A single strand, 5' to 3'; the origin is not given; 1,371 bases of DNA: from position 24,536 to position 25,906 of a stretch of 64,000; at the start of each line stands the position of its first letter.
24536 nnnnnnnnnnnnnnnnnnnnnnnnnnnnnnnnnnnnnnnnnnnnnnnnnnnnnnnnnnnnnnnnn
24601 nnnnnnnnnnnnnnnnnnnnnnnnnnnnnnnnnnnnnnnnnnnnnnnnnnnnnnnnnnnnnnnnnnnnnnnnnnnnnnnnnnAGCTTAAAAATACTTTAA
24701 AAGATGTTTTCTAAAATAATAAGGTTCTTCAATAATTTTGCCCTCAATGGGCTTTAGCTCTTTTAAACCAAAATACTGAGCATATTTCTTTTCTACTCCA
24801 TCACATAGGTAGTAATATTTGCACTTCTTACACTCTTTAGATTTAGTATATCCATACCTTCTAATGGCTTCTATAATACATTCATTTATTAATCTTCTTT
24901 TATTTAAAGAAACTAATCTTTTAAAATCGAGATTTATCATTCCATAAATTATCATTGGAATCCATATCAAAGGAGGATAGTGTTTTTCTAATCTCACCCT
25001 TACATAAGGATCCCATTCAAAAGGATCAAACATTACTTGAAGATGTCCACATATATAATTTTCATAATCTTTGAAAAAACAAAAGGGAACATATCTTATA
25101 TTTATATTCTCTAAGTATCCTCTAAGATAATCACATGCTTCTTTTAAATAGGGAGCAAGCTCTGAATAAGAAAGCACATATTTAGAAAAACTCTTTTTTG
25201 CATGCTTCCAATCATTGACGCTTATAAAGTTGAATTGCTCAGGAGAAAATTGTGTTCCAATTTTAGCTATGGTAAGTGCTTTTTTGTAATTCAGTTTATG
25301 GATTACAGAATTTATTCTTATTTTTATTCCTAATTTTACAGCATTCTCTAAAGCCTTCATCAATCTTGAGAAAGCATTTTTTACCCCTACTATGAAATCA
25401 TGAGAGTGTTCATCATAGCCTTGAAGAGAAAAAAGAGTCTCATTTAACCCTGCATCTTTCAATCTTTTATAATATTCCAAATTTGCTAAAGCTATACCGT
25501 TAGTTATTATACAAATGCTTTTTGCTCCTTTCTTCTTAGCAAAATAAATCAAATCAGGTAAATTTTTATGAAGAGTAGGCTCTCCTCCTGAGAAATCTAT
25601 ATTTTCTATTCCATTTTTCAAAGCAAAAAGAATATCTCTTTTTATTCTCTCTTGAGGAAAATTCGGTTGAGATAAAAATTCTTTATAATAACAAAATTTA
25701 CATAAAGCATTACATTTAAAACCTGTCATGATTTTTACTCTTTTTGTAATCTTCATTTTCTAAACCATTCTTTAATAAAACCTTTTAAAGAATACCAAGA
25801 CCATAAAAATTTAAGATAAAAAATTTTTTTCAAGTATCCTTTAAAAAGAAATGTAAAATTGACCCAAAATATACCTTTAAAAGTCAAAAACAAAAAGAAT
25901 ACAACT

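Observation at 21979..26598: Envelope glycosylation cluster pairing ArnC-like GT2 and ArnT-like membrane GT with a GT9 and a radical-SAM/SPASM-like enzyme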

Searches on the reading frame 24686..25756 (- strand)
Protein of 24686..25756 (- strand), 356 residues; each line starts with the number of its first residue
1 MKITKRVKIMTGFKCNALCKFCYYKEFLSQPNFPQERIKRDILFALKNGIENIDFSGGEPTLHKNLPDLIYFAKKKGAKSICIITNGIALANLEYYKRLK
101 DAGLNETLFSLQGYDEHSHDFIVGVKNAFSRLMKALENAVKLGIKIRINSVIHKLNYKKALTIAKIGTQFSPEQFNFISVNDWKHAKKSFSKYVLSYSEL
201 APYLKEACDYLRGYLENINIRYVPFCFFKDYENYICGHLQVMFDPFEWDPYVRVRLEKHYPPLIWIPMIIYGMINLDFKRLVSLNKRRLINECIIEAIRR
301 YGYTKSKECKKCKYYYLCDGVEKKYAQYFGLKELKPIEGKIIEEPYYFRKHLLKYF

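Call 4: search_protein_families(library=pfam, proteins=[window:24686-25756:-], max_evalue=0.01)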
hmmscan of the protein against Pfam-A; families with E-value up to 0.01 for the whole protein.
window:24686-25756:- (356 aa): 2 families
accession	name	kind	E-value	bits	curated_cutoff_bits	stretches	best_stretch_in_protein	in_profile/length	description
PF04055.27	Radical_SAM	-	1.2e-24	87.8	29.5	1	12-157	4-156/166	Radical SAM superfamily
PF13353.11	Fer4_12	-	5.9e-05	23.8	22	1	14-94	14-98/137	4Fe-4S single cluster domain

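Call 5: search_protein_families(library=ncbifam, proteins=[window:24686-25756:-], max_evalue=0.01)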
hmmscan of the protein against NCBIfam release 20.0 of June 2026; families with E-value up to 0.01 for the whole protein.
window:24686-25756:- (356 aa): 53 families (the best 25 are shown)
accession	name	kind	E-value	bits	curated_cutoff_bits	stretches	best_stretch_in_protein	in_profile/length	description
NF038332.1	rSAM_rare_HxsC4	exception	6.3e-30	104.5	500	2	4-210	13-224/335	radical SAM protein HxsC4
TIGR02668.1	moaA_archaeal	equivalog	2.4e-25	89.2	325.25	1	6-209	11-215/303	GTP 3',8-cyclase MoaA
TIGR02666.1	moaA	equivalog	2.1e-23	82.9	284.05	1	14-207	19-219/336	GTP 3',8-cyclase MoaA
NF001199.0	PRK00164.2-1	equivalog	3.7e-22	78.9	231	1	7-209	14-218/308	GTP 3',8-cyclase MoaA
TIGR03977.1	rSAM_pair_HxsC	equivalog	1.2e-20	73.6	267.9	1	13-228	33-253/292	His-Xaa-Ser system radical SAM maturase HxsC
NF045646.2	rSAM_Se_TrsS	equivalog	2.7e-20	72.3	490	1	14-172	95-256/441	radical SAM (seleno)protein TrsS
NF038283.1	viperin_w_prok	equivalog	2.1e-19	69.8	180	1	14-194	11-200/281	viperin family antiviral radical SAM protein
TIGR04466.1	rSAM_BlsE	equivalog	1.1e-18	67.8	400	1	14-180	12-175/327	cytosylglucuronate decarboxylase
TIGR02109.1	PQQ_syn_pqqE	equivalog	8.3e-18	64.4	381.35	1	47-224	51-226/358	pyrroloquinoline quinone biosynthesis protein PqqE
NF045702.1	rSAM_GDGT_ether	equivalog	2.7e-17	62.6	450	1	8-165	89-251/486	tetraether lipid synthase Tes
TIGR04055.1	rSAM_NirJ2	equivalog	3.4e-17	63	500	1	11-169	6-163/326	putative heme d1 biosynthesis radical SAM protein NirJ2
TIGR04303.1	GeoRSP_rSAM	equivalog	1.1e-15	58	400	1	14-178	14-175/325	GeoRSP system radical SAM/SPASM protein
TIGR04546.1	rSAM_ahbC_deAc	equivalog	1.5e-15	56.9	650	1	13-162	47-195/390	12,18-didecarboxysiroheme deacetylase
TIGR04545.1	rSAM_ahbD_hemeb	equivalog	9.2e-15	54.9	500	1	48-173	45-168/339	heme b synthase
TIGR04347.1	pseudo_SAM_Halo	equivalog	1.1e-14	54.5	525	1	14-179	47-211/390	TIGR04347 family pseudo-SAM/SPASM protein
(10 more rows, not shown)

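Call 6: find_homologous_proteins(query=window:24686-25756:-, max_evalue=0.00001)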
Query window:24686-25756:- (356 aa): 145 proteins with E <= 0.00001 among 2305 candidates; the best 120 are listed.
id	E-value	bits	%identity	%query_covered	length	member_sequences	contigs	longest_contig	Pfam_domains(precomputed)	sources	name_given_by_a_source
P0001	6.6e-242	820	100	100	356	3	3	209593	PF04055.28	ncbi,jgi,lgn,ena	-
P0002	7.2e-160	550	68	99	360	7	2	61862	PF04055.28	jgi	-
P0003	3.5e-157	541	67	99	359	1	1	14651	PF04055.28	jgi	-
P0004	5.4e-148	511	62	99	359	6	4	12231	PF04055.28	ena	-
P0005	3.8e-140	485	58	99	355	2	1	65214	PF04055.28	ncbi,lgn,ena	ncbi:MAG: radical SAM protein [Candidatus Omnitrophota bacterium]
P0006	8.4e-129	448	55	99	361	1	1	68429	PF04055.28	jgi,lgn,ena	-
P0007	4.0e-125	436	53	99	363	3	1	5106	PF04055.28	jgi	-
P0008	5.0e-124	432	52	99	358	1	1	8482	PF04055.28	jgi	jgi:pyruvate-formate lyase-activating enzyme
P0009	2.1e-122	427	52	99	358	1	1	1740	PF04055.28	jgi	jgi:pyruvate-formate lyase-activating enzyme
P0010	3.5e-120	419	50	99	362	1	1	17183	PF04055.28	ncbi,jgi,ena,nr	ncbi:MAG TPA: radical SAM protein [Candidatus Margulisiibacteriota bacterium]|nr:radical SAM protein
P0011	1.2e-112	394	51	99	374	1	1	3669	PF04055.28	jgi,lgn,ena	-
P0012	7.7e-111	389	51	99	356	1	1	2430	PF04055.28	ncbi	-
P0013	5.0e-96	340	46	99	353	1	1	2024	PF04055.28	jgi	jgi:MoaA/NifB/PqqE/SkfB family radical SAM enzyme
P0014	7.5e-96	339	44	99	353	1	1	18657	PF04055.28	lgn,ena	-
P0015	3.3e-86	308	40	98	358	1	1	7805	PF04055.28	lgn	-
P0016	5.6e-82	294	38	98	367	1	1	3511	PF04055.28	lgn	-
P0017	1.1e-81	293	41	100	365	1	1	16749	PF04055.28,PF13353.12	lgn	-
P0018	2.4e-72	262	36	100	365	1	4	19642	PF04055.28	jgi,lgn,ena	-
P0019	2.9e-72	262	36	99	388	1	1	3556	PF04055.28,PF13353.12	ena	-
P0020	1.7e-69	253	37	99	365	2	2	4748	PF04055.28,PF13353.12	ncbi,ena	-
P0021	6.7e-69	251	39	98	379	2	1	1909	PF04055.28,PF13353.12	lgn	-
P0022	2.1e-65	239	35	98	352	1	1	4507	PF04055.28,PF13353.12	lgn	-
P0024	3.9e-62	228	35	94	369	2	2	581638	PF04055.28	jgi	-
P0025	1.8e-58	216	35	97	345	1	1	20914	PF04055.28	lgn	-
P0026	1.9e-56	210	33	99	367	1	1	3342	PF04055.28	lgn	-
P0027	3.9e-55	205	34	94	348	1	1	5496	PF04055.28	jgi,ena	-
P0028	2.0e-54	203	33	97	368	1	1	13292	PF04055.28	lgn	-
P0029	9.2e-53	198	32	97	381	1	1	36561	PF04055.28,PF13353.12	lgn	-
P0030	1.4e-52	197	32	97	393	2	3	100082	PF04055.28,PF13353.12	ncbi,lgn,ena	ncbi:MAG: radical SAM protein [Nanoarchaeota archaeon]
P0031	8.6e-51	191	33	99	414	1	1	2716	PF04055.28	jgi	jgi:MoaA/NifB/PqqE/SkfB family radical SAM enzyme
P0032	9.0e-51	191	33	97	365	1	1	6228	PF04055.28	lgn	-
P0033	4.3e-50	189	33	98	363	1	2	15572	PF04055.28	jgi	-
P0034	2.6e-49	186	35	100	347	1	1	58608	PF04055.28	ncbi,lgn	-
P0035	5.8e-49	185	32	97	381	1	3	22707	PF04055.28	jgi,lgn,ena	-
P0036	4.0e-48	182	31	97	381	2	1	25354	PF04055.28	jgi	jgi:MoaA/NifB/PqqE/SkfB family radical SAM enzyme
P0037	2.8e-47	179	33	98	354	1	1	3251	PF04055.28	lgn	-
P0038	1.5e-46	177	34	95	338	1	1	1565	PF04055.28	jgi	jgi:MoaA/NifB/PqqE/SkfB family radical SAM enzyme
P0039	4.5e-45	172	33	100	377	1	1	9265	PF04055.28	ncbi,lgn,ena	-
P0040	5.3e-45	172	34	100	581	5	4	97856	PF13712.13,PF04055.28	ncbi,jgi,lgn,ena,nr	ncbi:MAG TPA: radical SAM protein [bacterium]|nr:radical SAM protein [bacterium]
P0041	2.2e-44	170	31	97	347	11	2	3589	PF04055.28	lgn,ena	-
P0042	9.6e-44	168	32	95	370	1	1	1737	PF04055.28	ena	-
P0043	2.4e-42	163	33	99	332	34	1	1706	PF04055.28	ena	-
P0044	3.4e-41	159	31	99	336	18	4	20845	PF04055.28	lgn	-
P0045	1.3e-40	158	32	97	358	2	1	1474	PF04055.28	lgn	-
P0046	1.5e-39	154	35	90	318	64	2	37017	PF04055.28,PF13353.12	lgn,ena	-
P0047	5.4e-39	152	34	91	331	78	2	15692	PF04055.28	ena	-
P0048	5.6e-38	149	33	99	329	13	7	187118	PF04055.28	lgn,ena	-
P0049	1.9e-36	144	34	96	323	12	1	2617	PF04055.28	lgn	-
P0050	1.1e-34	138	32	92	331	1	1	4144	PF04055.28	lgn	-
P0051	2.5e-33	134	35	58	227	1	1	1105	PF04055.28,PF13353.12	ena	-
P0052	1.0e-32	132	31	100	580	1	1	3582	PF04055.28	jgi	jgi:MoaA/NifB/PqqE/SkfB family radical SAM enzyme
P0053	3.7e-32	130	33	69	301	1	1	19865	PF04055.28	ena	-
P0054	4.9e-32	129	31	98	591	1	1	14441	PF04055.28,PF00535.33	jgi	-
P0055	1.0e-31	128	32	89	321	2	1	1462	PF04055.28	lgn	-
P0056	7.5e-31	125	29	95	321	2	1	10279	PF04055.28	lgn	-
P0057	3.4e-30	123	31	92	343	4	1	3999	PF04055.28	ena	-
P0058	2.7e-29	120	29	90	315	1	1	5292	PF04055.28,PF13353.12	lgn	-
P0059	4.7e-28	116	29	92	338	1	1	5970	PF04055.28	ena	-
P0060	2.2e-27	114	30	92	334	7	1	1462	PF04055.28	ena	-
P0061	2.4e-27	114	28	92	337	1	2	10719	PF04055.28,PF13353.12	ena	-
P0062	1.7e-26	111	29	89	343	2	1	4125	PF04055.28,PF13353.12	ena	-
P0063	1.2e-22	98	27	93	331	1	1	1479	PF04055.28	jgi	jgi:cyclic pyranopterin phosphate synthase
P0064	1.6e-22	98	29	89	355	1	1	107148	PF04055.28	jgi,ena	-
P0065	3.0e-18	84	25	94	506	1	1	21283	PF13186.12,PF04055.28,PF13353.12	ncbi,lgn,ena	-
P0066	3.0e-17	81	36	41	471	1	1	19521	PF13186.12,PF04055.28,PF13353.12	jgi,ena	-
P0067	4.8e-17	80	26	94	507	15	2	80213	PF00682.26,PF13186.12,PF04055.28,PF13353.12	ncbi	-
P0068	6.0e-16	76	32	48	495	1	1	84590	PF00682.26,PF13186.12,PF04055.28,PF13353.12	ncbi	-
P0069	6.9e-15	73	29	55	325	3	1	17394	PF13186.12,PF04055.28,PF13353.12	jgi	jgi:radical SAM protein with 4Fe4S-binding SPASM domain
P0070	1.0e-13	69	24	89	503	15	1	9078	PF13186.12,PF04055.28,PF13353.12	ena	-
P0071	2.8e-13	68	38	37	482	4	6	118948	PF23545.2,PF04055.28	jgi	jgi:hypothetical protein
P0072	2.9e-13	68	36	39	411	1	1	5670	PF23545.2,PF04055.28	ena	-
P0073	4.0e-13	67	33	43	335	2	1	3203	PF04055.28,PF13353.12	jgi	jgi:molybdenum cofactor biosynthesis enzyme MoaA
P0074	5.7e-13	67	33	47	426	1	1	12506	PF23545.2,PF04055.28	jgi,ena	-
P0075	1.0e-12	66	31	48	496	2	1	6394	PF13186.12,PF04055.28,PF13353.12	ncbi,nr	ncbi:MAG: radical SAM protein [Ignisphaera sp.]|nr:radical SAM protein [Ignisphaera sp.]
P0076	1.2e-12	66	37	37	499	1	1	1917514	PF23545.2,PF04055.28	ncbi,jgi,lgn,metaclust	metaclust:\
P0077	2.0e-12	65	35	50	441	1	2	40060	PF23545.2,PF04055.28,PF13353.12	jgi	-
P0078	4.7e-12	64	24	88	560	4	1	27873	PF00682.26,PF13186.12,PF04055.28,PF13353.12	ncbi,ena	ncbi:radical SAM protein [Thermococcus sp.]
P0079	7.8e-12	63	25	88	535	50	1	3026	PF13186.12,PF04055.28,PF13353.12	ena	-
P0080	7.8e-12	63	26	91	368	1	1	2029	PF13186.12,PF04055.28,PF13353.12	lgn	-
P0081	8.4e-12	63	34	39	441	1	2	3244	PF23545.2,PF04055.28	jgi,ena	-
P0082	1.8e-11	62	24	88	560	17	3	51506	PF13186.12,PF04055.28,PF13353.12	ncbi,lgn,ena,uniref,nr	ncbi:radical SAM protein [Thermococcus sp.]|uniref:radical SAM/SPASM domain-containing protein n=1 T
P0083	2.0e-11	62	33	44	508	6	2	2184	PF23545.2,PF04055.28,PF13353.12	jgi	jgi:uncharacterized radical SAM superfamily Fe-S cluster-containing enzyme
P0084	2.5e-11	61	23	88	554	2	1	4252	PF13186.12,PF04055.28,PF13353.12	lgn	-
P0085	3.4e-11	61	24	95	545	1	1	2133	PF13186.12,PF04055.28,PF13353.12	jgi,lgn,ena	-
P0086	3.5e-11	61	24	88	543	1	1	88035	PF13186.12,PF04055.28,PF13353.12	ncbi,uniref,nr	ncbi:radical SAM/SPASM domain-containing protein [Thermococcus sp. Bubb.Bath]|uniref:radical SAM/SPA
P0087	4.1e-11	60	34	40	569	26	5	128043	PF00682.26,PF13186.12,PF04055.28,PF13353.12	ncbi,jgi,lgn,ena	-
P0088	4.8e-11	60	24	88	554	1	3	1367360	PF13186.12,PF04055.28,PF13353.12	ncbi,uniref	ncbi:radical SAM protein [Pyrococcus kukulkanii]|uniref:radical SAM protein n=1 Tax=Pyrococcus kukul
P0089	5.5e-11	60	24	90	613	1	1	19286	PF04055.28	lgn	-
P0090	5.7e-11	60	24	88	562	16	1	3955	PF13186.12,PF04055.28,PF13353.12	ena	-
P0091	6.5e-11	60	25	88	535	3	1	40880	PF00682.26,PF13186.12,PF04055.28,PF13353.12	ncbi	-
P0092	7.5e-11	60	23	88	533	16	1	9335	PF13186.12,PF04055.28,PF13353.12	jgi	jgi:radical SAM protein with 4Fe4S-binding SPASM domain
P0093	8.9e-11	59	31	44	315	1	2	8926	PF04055.28,PF13353.12,PF06463.19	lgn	-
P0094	1.3e-10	59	23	88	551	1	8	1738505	PF13186.12,PF04055.28,PF13353.12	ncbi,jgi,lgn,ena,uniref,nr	ncbi:radical SAM/SPASM domain-containing protein [Pyrococcus horikoshii]|uniref:Radical SAM protein 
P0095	1.3e-10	59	23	88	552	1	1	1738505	PF13186.12,PF04055.28,PF13353.12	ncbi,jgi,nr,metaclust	ncbi:552aa long hypothetical nitrite reductase [Pyrococcus horikoshii OT3]|nr:552aa long hypothetica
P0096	1.4e-10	59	23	88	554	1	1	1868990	PF13186.12,PF04055.28,PF13353.12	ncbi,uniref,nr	ncbi:radical SAM/SPASM domain-containing protein [Thermococcus radiotolerans]|uniref:Radical SAM/SPA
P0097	1.7e-10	58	31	44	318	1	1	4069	PF04055.28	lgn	-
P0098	1.8e-10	58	23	88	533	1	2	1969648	PF13186.12,PF04055.28,PF13353.12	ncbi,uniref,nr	ncbi:radical SAM/SPASM domain-containing protein [Thermococcus chitonophagus]|uniref:Radical SAM dom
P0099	1.8e-10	58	23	88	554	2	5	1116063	PF13186.12,PF04055.28,PF13353.12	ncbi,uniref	ncbi:radical SAM protein [Pyrococcus kukulkanii]|uniref:Radical SAM protein n=1 Tax=Pyrococcus kukul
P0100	1.9e-10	58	22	88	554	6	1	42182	PF13186.12,PF04055.28,PF13353.12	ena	-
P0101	1.9e-10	58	24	88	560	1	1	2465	PF00682.26,PF13186.12,PF04055.28,PF13353.12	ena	-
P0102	2.3e-10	58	23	88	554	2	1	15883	PF13186.12,PF04055.28,PF13353.12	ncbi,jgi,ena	-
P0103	2.4e-10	58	23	88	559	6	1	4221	PF13186.12,PF04055.28,PF13353.12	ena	-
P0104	2.6e-10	58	36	37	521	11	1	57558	PF23545.2,PF04055.28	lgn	-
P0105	3.0e-10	58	36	37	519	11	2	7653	PF23545.2,PF04055.28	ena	-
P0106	3.1e-10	58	31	44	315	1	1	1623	PF04055.28,PF13353.12,PF06463.19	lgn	-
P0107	3.4e-10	57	28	54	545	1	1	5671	PF13186.12,PF04055.28,PF13353.12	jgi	jgi:radical SAM protein with 4Fe4S-binding SPASM domain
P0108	3.7e-10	57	23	92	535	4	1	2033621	PF00682.26,PF13186.12,PF04055.28,PF13353.12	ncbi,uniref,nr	ncbi:radical SAM protein [Thermococcus sp. SY098]|uniref:radical SAM/SPASM domain-containing protein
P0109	4.8e-10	57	33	39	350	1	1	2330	PF13186.12,PF04055.28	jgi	jgi:radical SAM protein with 4Fe4S-binding SPASM domain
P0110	4.9e-10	57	27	91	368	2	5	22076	PF13186.12,PF04055.28,PF13353.12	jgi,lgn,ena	jgi:AdoMet-dependent heme synthase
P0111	5.2e-10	57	23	88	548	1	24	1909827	PF13186.12,PF04055.28,PF13353.12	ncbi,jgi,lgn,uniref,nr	ncbi:radical SAM/SPASM domain-containing protein [Pyrococcus furiosus DSM 3638]|uniref:Radical SAM/S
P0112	5.2e-10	57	26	41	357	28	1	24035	PF04055.28,PF13353.12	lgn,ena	-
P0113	9.9e-10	56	23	88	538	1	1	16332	PF13186.12,PF04055.28,PF13353.12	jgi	-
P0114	1.9e-9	55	24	88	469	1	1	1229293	PF13186.12,PF04055.28,PF13353.12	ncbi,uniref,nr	ncbi:radical SAM protein [Thermococcus sp. 9N3]|uniref:radical SAM/SPASM domain-containing protein n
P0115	2.1e-9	55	29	43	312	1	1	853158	PF04055.28,PF13353.12,PF06463.19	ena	-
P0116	2.2e-9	55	23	88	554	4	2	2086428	PF13186.12,PF04055.28,PF13353.12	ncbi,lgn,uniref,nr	ncbi:radical SAM/SPASM domain-containing protein [Thermococcus sp. AM4]|uniref:radical SAM/SPASM dom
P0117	2.5e-9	55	22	88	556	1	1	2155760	PF13186.12,PF04055.28,PF13353.12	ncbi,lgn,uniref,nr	ncbi:radical SAM/SPASM domain-containing protein [Thermococcus henrietii]|uniref:radical SAM/SPASM d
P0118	2.6e-9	55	23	88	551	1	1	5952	PF13186.12,PF04055.28,PF13353.12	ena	-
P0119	4.2e-9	54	29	54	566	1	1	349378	PF13186.12,PF04055.28,PF13353.12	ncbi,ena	-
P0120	5.4e-9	54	22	88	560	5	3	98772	PF13186.12,PF04055.28,PF13353.12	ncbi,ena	-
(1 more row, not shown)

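Call 7: find_encoding_contigs(protein=P0002, flank=8000, max_places=2)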
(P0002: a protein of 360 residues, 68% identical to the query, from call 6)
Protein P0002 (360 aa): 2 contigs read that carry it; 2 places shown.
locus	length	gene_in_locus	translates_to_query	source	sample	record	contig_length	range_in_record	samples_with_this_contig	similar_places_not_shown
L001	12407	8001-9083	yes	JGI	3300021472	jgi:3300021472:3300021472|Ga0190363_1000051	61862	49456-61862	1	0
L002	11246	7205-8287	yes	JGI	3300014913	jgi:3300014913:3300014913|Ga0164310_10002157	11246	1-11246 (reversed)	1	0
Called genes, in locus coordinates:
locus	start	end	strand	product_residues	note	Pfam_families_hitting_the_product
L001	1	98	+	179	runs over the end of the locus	PF02632:BioY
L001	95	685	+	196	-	PF04367:DUF502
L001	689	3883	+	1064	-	-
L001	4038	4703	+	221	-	PF25087:GMPPB_C (faint), PF00132:Hexapep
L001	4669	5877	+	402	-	PF01837:HcyBio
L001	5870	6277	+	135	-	PF09383:NIL, PF00037:Fer4 (weak), PF12837:Fer4_6 (weak), PF13237:Fer4_10, PF14697:Fer4_21, PF12838:Fer4_7, PF13187:Fer4_9, PF00037:Fer4 (weak), +4 more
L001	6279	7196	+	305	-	PF00106:adh_short (faint), PF01073:3Beta_HSD, PF01370:Epimerase, PF02719:Polysacc_synt_2, PF04321:RmlD_sub_bind, PF16363:GDP_Man_Dehyd, PF07993:NAD_binding_4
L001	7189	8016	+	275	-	PF00535:Glycos_transf_2, PF10111:Glyco_tranf_2_2, PF13641:Glyco_tranf_2_3, PF13632:Glyco_trans_2_3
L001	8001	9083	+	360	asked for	PF04055:Radical_SAM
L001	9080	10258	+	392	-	PF01075:Glyco_transf_9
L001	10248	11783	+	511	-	-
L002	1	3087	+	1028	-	?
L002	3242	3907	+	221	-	PF25087:GMPPB_C (faint), PF00132:Hexapep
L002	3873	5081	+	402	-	PF01837:HcyBio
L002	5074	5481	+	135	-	PF09383:NIL, PF00037:Fer4 (weak), PF12837:Fer4_6 (weak), PF13237:Fer4_10, PF14697:Fer4_21, PF12838:Fer4_7, PF13187:Fer4_9, PF00037:Fer4 (weak), +4 more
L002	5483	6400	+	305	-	PF00106:adh_short (faint), PF01073:3Beta_HSD, PF01370:Epimerase, PF02719:Polysacc_synt_2, PF04321:RmlD_sub_bind, PF16363:GDP_Man_Dehyd, PF07993:NAD_binding_4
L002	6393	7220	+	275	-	PF00535:Glycos_transf_2, PF10111:Glyco_tranf_2_2, PF13641:Glyco_tranf_2_3, PF13632:Glyco_trans_2_3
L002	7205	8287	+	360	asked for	PF04055:Radical_SAM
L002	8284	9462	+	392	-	PF01075:Glyco_transf_9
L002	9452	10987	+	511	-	-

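Call 8: find_encoding_contigs(protein=P0005, flank=8000, max_places=2)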
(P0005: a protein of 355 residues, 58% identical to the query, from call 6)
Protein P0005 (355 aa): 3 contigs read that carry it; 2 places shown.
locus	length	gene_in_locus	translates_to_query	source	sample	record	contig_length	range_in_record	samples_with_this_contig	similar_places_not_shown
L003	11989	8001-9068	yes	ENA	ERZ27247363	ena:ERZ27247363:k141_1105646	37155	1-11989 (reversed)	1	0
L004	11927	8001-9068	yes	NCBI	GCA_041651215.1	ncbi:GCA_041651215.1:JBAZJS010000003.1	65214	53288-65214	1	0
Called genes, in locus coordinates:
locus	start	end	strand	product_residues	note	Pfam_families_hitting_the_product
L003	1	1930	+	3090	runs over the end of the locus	PF03663:Glyco_hydro_76, PF02364:Glucan_synthase, PF13632:Glyco_trans_2_3 (weak)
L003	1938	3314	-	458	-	-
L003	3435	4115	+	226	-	PF00535:Glycos_transf_2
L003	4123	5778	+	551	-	PF13231:PMT_2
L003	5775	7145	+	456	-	PF02310:B12-binding, PF04055:Radical_SAM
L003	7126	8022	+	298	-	PF00535:Glycos_transf_2, PF10111:Glyco_tranf_2_2 (faint), PF13641:Glyco_tranf_2_3, PF13632:Glyco_trans_2_3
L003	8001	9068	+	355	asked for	PF04055:Radical_SAM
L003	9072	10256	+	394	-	PF01075:Glyco_transf_9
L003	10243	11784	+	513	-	-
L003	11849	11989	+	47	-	?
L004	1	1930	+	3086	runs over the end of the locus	PF03663:Glyco_hydro_76, PF02364:Glucan_synthase, PF13632:Glyco_trans_2_3 (weak)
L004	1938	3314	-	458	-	-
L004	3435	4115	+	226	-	PF00535:Glycos_transf_2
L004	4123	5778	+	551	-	PF13231:PMT_2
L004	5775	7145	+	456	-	PF02310:B12-binding, PF04055:Radical_SAM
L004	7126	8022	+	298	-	PF00535:Glycos_transf_2, PF10111:Glyco_tranf_2_2 (faint), PF13641:Glyco_tranf_2_3, PF13632:Glyco_trans_2_3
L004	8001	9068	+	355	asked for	PF04055:Radical_SAM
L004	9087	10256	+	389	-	PF01075:Glyco_transf_9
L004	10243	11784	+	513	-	-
